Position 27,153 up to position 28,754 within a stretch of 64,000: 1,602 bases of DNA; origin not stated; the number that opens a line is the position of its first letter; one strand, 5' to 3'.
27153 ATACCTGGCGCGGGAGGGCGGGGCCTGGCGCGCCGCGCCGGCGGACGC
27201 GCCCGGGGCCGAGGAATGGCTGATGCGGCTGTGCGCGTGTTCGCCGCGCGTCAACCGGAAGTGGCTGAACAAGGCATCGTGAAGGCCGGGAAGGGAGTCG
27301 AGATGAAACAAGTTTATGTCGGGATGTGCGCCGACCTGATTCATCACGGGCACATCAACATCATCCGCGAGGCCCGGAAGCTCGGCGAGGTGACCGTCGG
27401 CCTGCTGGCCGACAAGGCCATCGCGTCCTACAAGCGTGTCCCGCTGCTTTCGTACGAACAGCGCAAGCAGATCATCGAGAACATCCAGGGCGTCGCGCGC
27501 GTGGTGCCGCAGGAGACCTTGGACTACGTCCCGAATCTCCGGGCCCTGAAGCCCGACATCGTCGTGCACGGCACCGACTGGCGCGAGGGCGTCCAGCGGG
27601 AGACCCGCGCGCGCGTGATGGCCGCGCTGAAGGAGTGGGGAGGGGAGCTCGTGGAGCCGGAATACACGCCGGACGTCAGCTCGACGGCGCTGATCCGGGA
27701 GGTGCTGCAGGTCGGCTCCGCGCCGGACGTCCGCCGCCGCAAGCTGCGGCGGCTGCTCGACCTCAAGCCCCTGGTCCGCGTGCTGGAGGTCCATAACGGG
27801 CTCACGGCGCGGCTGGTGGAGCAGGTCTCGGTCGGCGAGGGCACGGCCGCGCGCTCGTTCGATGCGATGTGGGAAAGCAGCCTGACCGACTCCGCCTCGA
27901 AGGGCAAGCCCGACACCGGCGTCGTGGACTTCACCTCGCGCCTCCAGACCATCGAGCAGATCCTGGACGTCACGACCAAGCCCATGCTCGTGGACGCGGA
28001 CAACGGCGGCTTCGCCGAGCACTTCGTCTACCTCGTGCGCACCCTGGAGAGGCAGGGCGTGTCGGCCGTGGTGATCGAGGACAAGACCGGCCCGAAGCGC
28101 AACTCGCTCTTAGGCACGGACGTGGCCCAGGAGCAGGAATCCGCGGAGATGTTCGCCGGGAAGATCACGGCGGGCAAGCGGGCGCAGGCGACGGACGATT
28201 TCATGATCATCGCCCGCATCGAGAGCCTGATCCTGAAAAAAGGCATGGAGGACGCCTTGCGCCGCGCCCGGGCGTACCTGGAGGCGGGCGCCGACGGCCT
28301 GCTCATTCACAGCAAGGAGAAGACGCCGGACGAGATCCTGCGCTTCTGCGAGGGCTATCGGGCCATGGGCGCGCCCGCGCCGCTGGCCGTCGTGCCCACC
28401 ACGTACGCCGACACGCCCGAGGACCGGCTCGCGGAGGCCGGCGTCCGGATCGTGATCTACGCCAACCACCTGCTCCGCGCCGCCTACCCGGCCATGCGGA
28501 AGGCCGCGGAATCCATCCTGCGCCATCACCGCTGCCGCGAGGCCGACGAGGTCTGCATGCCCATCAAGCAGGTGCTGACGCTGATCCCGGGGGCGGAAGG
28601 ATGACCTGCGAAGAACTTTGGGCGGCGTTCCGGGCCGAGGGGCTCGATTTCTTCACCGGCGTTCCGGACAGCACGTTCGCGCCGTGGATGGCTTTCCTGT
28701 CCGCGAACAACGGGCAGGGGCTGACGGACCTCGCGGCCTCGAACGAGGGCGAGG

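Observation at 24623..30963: Phosphonate cassette on the glycan operon: TagD-like cytidylyltransferase fused to PepM, Ppd, Fe-ADH, and two Cys-less sulfatase-fold proteins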

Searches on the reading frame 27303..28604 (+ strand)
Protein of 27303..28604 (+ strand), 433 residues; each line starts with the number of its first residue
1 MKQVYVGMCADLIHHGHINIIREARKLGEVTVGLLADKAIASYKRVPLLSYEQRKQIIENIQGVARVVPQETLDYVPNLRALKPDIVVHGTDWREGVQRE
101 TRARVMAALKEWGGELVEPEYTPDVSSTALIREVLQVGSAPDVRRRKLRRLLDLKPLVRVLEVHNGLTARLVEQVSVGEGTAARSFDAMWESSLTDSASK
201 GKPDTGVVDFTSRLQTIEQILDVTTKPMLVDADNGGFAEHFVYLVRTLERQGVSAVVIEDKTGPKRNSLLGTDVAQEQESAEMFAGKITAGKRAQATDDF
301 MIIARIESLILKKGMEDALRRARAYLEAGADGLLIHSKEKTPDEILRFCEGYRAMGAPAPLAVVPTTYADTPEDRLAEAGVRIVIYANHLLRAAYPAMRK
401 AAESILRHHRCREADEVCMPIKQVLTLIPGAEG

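Call 7: search_protein_families(library=pfam, proteins=[window:27303-28604:+], max_evalue=0.01)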
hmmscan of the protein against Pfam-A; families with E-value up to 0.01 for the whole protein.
window:27303-28604:+ (433 aa): 2 families
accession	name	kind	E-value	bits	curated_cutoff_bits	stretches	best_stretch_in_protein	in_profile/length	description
PF13714.12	PEP_mutase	-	5.1e-57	193.7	31.5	1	149-406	2-240/240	Phosphoenolpyruvate phosphomutase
PF01467.32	CTP_transf_like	-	1.9e-14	54.4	21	1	9-132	5-132/133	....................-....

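Call 9: search_protein_families(library=ncbifam, proteins=[window:27303-28604:+], max_evalue=0.001)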
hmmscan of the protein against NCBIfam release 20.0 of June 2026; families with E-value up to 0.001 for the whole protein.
window:27303-28604:+ (433 aa): 10 families
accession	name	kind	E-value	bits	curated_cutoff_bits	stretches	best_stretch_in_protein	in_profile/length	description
TIGR02320.1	PEP_mutase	equivalog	9.5e-118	392.3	319.55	1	148-431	1-283/284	phosphoenolpyruvate mutase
TIGR02321.1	Pphn_pyruv_hyd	equivalog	1.6e-53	181.7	374.4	1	145-427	4-275/290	phosphonopyruvate hydrolase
TIGR02317.1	prpB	equivalog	7.9e-30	104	354.4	1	145-408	2-250/285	methylisocitrate lyase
NF008455.0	PRK11320.1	equivalog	7.1e-26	91.1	353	1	197-410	52-255/295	methylisocitrate lyase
TIGR02199.1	rfaE_dom_II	equivalog_domain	2e-16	60.1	181.5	1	4-135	14-143/144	D-glycero-beta-D-manno-heptose 1-phosphate adenylyltransferase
TIGR02319.1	CPEP_Pphonmut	equivalog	1e-15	57.8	420.05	1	146-337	6-186/294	carboxyvinyl-carboxyphosphonate phosphorylmutase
TIGR00125.1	cyt_tran_rel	domain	5.3e-13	49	27.7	1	4-61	2-59/65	adenylyltransferase/cytidyltransferase family protein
TIGR01518.1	g3p_cytidyltrns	equivalog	1.7e-12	47.5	165.4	1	10-95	7-94/125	glycerol-3-phosphate cytidylyltransferase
NF001985.0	PRK00777.1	subfamily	1.7e-09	37.9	104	1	1-60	4-64/157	pantetheine-phosphate adenylyltransferase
NF008454.0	PRK11316.1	equivalog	4.2e-08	32.3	521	1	7-134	346-471/475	bifunctional D-glycero-beta-D-manno-heptose-7-phosphate kinase/D-glycero-beta-D-manno-heptose 1-phosphate adenylyltransferase HldE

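Call 18: search_solved_structures(query=window:27303-28604:+, max_evalue=0.00001, show_alignments=2)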
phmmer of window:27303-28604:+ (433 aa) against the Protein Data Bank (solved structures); distinct sequences matched with E-value up to 0.00001: 23.
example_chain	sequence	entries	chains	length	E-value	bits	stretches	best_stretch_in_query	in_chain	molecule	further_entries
5x3d_A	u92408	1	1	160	1.2e-52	182.4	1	4-135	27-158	Phosphoenolpyruvate phosphomutase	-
2dua_A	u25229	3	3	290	2.6e-50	174.7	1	145-427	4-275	Phosphonopyruvate hydrolase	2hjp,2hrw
5unc_A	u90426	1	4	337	7.3e-49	169.9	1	140-426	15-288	PHOSPHOENOLPYRUVATE PHOSPHOMUTASE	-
1m1b_A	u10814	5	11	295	1.7e-46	162.1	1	145-426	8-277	PHOSPHOENOLPYRUVATE PHOSPHOMUTASE | PROTEIN (PHOSPHOENOLPYRUVATE MUTASE)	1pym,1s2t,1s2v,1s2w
1s2u_A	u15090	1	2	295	2.2e-45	158.5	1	145-426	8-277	Phosphoenolpyruvate phosphomutase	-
6t4v_C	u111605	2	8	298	2.8e-17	65.9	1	196-407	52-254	2-methylisocitrate lyase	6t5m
3eoo_A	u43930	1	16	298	6.2e-17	64.8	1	186-418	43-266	Methylisocitrate lyase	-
1o5q_A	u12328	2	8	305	1.7e-16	63.3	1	197-407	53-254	Probable methylisocitrate lyase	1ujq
1xg3_A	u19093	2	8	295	2e-16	63.1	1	197-407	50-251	Probable methylisocitrate lyase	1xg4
1mum_A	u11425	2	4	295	5.2e-16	61.7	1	197-407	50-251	2-methylisocitrate lyase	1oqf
9hra_A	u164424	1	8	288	2.8e-15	59.3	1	195-408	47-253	2-methylisocitrate lyase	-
9hgk_A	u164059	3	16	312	3.6e-15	59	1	195-408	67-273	2-methylisocitrate lyase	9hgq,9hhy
3elb_A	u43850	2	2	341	6.8e-15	58.1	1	4-139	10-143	Ethanolamine-phosphate cytidylyltransferase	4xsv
9hgo_A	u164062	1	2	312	9.2e-15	57.6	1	195-408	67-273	2-methylisocitrate lyase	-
9hhs_A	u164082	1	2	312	1.3e-14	57.2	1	195-408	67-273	2-methylisocitrate lyase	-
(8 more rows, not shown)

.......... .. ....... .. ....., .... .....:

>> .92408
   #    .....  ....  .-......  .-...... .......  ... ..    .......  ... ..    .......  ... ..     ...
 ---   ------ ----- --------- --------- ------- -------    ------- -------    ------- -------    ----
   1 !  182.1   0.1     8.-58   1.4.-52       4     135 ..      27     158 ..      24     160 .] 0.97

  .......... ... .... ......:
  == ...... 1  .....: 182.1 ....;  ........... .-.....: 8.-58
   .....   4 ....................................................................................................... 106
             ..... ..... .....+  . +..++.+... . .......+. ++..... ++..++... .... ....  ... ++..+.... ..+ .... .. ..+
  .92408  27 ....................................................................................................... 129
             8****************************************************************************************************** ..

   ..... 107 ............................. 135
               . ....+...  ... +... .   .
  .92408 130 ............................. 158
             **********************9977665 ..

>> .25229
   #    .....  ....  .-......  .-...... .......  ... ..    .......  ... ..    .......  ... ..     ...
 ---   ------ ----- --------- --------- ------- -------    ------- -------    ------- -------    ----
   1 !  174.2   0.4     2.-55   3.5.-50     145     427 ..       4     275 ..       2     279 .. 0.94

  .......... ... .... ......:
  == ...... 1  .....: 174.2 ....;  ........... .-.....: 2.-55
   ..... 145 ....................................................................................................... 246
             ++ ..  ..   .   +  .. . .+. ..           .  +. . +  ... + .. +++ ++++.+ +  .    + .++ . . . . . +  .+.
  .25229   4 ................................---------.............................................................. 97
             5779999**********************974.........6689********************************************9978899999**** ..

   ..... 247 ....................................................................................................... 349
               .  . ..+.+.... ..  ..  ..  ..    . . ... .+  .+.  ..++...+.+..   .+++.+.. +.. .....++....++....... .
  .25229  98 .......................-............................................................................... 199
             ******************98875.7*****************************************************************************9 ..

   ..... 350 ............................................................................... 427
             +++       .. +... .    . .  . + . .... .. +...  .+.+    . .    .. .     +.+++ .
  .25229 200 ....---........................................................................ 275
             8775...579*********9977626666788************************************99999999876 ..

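Call 81: find_related_loci(query=window:27303-28604:+, collection=metagenome_contigs, flank=10000)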
Query window:27303-28604:+ (433 aa) in metagenome_contigs; peptide patterns used: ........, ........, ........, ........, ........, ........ (x = any residue, [..] = any of these).
118 stretches matched a pattern; 69 encode a relative of the query (tblastn E <= 1e-3); 69 distinct loci.
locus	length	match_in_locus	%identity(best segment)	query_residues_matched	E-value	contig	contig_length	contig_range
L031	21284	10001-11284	65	4-431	0e+0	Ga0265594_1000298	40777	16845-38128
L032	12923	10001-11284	64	1-428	0e+0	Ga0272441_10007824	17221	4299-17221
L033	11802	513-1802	63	2-430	0e+0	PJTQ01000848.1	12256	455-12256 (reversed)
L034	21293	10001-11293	63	1-430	0e+0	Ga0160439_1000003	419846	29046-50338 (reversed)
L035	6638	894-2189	61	1-432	0e+0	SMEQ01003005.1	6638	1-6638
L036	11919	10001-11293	60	2-432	9e-179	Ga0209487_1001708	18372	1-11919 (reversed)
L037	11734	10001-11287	61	2-430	3e-178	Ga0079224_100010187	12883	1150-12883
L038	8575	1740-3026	60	4-432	7e-178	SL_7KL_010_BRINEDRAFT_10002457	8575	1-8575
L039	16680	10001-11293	59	1-431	3e-177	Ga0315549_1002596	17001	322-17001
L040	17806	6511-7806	58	1-432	5e-177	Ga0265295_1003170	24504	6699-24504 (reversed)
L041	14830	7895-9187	59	2-432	7e-177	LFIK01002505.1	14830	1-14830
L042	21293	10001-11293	60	1-430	1e-176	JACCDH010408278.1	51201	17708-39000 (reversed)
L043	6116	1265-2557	59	2-432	2e-178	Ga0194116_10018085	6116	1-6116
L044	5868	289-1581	60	2-432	1e-178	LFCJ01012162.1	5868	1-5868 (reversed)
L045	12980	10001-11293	59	2-432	2e-175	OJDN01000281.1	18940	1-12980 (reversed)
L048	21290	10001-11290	62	2-430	4e-175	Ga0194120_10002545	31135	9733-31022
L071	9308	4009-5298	60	2-431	4e-167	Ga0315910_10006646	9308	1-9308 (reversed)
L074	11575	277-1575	53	1-432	8e-154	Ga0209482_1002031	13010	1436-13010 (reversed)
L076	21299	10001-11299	53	1-432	5e-151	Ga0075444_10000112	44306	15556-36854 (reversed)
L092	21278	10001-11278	65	4-429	0e+0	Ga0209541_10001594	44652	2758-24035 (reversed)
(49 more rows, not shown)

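Call 86: search_protein_families(library=pfam, proteins=[L036:3267-5738:+, L071:7529-8731:+, L074:3437-3976:+, L076:11329-13071:+, L048:14531-15493:+, L048:4017-4766:+, L048:8922-9998:+, L092:13499-14749:+], max_evalue=0.001)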
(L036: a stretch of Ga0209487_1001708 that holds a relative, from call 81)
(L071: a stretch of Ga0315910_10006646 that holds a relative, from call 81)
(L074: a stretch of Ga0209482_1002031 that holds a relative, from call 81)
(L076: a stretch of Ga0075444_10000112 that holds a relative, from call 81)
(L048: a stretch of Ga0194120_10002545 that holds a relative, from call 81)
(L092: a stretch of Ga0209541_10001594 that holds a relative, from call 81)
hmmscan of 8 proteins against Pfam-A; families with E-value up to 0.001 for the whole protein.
L036:3267-5738:+ (823 aa): 7 families
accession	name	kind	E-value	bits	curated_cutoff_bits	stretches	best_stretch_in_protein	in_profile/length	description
PF05426.18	Alginate_lyase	-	1.1e-72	245.3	22.2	1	483-763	1-269/275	Alginate lyase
PF07719.23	TPR_2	-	4.7e-08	33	27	0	4-30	5-31/34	Tetratricopeptide repeat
PF00515.34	TPR_1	-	1.1e-06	28.7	27.8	0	6-30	7-31/34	Tetratricopeptide repeat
PF13181.12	TPR_8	-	1.7e-06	28.1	25.7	0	37-62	4-29/34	Tetratricopeptide repeat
PF13414.12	TPR_11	-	9.3e-06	25.7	26.8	1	8-48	2-42/42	TPR repeat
PF13374.12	TPR_10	-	0.00042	20.7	27.5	0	37-63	5-31/42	Tetratricopeptide repeat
PF13176.12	TPR_7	-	0.00087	19.6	27.9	0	38-59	3-24/36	Tetratricopeptide repeat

L071:7529-8731:+ (400 aa): 2 families
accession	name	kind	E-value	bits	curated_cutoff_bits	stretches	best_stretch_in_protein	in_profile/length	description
PF04464.20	Glyphos_transf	-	1.9e-54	185.5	22.1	1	18-389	2-364/367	CDP-Glycerol:Poly(glycerophosphate) glycerophosphotransferase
PF13439.12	Glyco_transf_4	-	0.00028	21.4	28.5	1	86-188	62-161/170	Glycosyltransferase Family 4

L074:3437-3976:+ (179 aa): 8 families
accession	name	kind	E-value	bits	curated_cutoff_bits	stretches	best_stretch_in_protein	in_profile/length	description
PF01583.26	APS_kinase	-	1.6e-26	93.6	21.1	1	11-157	2-152/152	Adenylylsulphate kinase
PF24883.2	NPHP3_N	-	5.6e-07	30.3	24.8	1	7-113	18-114/164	Nephrocystin 3, N-terminal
PF20720.3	nSTAND3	-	5.8e-05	23.3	27.2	1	11-48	17-52/155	Novel STAND NTPase 3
PF16575.11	CLP1_P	-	7.8e-05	23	26.6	1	21-53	4-36/188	mRNA cleavage and polyadenylation factor CLP1 P-loop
PF01656.29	CbiA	-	0.00027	21.4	25.4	1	20-115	8-104/125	CobQ/CobB/MinD/ParA nucleotide binding domain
PF06414.18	Zeta_toxin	-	0.00058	19.8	22.3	1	9-54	14-58/199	Zeta toxin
PF13238.12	AAA_18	-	0.00093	20.1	29.4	0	16-122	3-107/128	AAA domain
PF08433.16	KTI12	-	0.00093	19.2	22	0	16-122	6-115/271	Chromatin associated protein KTI12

L076:11329-13071:+ (580 aa): 0 families

L048:14531-15493:+ (320 aa): 1 family
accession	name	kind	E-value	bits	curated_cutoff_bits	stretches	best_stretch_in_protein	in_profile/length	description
PF13649.12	Methyltransf_25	-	0.00085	20.4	27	0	85-181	2-93/97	Methyltransferase domain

L048:4017-4766:+ (249 aa): 2 families
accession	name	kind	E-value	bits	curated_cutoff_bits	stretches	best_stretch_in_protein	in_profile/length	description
PF02348.25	CTP_transf_3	-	4.4e-24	85.9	22.6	1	14-133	1-117/217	Cytidylyltransferase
PF12804.13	NTP_transf_3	-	1.6e-05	25.6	27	1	16-82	2-68/160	MobA-like NTP transferase domain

L048:8922-9998:+ (358 aa): 2 families
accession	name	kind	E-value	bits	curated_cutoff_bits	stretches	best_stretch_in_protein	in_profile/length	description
PF03102.20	NeuB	-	2.8e-88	295.9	22.1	1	38-277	2-239/241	NeuB family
PF08666.17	SAF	-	3.8e-08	34.2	21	1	292-349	1-62/63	SAF domain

L092:13499-14749:+ (416 aa): 1 family
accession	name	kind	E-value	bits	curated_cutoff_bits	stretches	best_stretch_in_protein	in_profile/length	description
PF04464.20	Glyphos_transf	-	2e-69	234.8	22.1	1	23-405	3-361/367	CDP-Glycerol:Poly(glycerophosphate) glycerophosphotransferase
